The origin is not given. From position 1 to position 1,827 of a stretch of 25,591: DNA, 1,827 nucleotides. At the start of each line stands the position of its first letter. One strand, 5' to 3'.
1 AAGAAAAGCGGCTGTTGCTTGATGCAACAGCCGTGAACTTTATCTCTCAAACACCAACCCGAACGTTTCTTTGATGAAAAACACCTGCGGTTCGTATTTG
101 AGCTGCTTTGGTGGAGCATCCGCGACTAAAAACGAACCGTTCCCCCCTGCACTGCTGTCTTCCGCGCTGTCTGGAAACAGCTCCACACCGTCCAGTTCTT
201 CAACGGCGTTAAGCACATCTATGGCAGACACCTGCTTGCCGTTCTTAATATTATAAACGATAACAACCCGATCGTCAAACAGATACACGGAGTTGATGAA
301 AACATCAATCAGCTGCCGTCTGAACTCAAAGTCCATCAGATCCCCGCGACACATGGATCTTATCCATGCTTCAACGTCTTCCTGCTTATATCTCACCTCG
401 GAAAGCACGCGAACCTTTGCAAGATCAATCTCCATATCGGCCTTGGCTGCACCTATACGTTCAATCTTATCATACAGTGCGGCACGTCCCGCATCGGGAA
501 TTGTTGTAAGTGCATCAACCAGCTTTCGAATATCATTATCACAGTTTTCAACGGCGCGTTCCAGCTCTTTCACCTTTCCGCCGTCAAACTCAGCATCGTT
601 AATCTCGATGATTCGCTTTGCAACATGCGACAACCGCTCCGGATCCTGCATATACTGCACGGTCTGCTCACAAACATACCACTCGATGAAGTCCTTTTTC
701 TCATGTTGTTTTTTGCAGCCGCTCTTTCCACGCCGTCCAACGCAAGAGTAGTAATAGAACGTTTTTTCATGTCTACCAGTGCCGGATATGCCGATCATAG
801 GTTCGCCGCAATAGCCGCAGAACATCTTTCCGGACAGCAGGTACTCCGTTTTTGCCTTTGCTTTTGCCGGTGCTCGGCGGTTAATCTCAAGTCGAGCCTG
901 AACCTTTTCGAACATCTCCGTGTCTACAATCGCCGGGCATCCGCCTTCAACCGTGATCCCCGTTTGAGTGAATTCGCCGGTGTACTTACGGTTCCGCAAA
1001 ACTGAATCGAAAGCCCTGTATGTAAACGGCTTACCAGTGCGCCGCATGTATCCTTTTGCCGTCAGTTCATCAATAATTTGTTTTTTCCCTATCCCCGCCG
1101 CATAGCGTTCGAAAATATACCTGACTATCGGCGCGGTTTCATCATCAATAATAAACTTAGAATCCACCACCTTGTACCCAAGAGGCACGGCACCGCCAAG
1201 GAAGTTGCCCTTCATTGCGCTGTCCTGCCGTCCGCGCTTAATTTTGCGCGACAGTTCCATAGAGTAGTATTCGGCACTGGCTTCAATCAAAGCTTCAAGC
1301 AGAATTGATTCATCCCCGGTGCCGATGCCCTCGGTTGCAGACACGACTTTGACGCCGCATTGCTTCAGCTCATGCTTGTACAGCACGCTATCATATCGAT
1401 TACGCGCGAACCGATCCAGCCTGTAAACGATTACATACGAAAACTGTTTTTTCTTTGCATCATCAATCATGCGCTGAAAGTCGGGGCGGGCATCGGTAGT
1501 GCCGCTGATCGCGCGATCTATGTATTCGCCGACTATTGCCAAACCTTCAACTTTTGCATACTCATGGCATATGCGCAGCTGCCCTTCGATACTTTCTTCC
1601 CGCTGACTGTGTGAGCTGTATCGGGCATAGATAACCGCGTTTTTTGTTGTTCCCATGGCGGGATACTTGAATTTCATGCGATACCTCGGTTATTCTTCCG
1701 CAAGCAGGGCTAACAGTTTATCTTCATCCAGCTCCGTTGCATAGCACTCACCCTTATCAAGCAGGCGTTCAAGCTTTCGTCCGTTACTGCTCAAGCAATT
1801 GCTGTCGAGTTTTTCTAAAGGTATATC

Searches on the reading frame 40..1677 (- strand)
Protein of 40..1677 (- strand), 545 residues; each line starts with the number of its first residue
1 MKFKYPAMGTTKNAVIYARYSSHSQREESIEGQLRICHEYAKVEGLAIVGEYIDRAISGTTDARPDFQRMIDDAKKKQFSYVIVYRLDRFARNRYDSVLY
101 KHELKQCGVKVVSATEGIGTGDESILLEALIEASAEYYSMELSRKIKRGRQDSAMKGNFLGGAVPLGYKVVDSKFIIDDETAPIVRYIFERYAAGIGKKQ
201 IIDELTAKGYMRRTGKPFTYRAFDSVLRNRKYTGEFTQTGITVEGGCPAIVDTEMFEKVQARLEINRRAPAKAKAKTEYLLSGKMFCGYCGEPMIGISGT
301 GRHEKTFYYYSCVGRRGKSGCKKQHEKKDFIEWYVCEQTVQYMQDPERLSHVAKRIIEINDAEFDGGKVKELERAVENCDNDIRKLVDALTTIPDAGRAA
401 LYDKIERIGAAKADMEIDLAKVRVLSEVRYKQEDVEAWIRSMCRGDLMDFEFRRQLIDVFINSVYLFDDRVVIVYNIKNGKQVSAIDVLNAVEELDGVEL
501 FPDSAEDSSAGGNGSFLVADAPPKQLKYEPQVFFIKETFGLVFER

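Call 3: search_protein_families(library=pfam, proteins=[window:40-1677:-], max_evalue=1)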
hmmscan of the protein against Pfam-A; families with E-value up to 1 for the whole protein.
window:40-1677:- (545 aa): 3 families
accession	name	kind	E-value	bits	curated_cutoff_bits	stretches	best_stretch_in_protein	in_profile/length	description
PF00239.26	Resolvase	-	1e-29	104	23.3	1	14-157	1-143/145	Resolvase, N terminal domain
PF07508.19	Recombinase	-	2.5e-17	63.4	21.1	1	180-264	2-100/102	Recombinase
PF13408.12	Zn_ribbon_recom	-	2.9e-09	37.6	25.3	1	280-334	1-52/58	Recombinase zinc beta ribbon domain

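Call 4: search_protein_families(library=ncbifam, proteins=[window:40-1677:-], max_evalue=1)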
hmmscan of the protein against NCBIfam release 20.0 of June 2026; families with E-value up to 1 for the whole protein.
window:40-1677:- (545 aa): 10 families
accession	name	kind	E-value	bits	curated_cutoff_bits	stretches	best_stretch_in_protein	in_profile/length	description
NF047343.1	SCCmet_CcrB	equivalog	2.1e-48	165.3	900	1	11-419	6-441/542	cassette chromosome recombinase CcrB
NF047344.1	SCCmet_CcrA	equivalog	1.6e-30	106.6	700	1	12-357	2-339/442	cassette chromosome recombinase CcrA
NF041201.1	recomb_XisF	equivalog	2.2e-26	92.8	375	1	15-344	2-358/465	fdxN element excision recombinase XisF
NF047347.1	SCCmet_CcrC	equivalog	1.7e-21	76.3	900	1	15-359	6-385/558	cassette chromosome recombinase CcrC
NF033518.0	transpos_IS607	equivalog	1.2e-12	47.8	110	1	11-115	53-155/187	IS607 family transposase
NF049883.1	resolv_YneB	equivalog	1.2e-05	24.8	175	1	13-156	1-145/211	YneB family resolvase-like protein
TIGR02415.1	23BDH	subfamily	0.027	13.9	304.35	1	235-265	167-197/254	acetoin reductase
NF009546.0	PRK12935.1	equivalog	0.057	13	418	1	234-278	172-218/247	acetoacetyl-CoA reductase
NF005472.0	PRK07067.1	equivalog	0.11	12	338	1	237-265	172-200/257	L-iditol 2-dehydrogenase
NF005753.0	PRK07577.1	equivalog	0.14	11.6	310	1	222-260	141-181/237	SDR family oxidoreductase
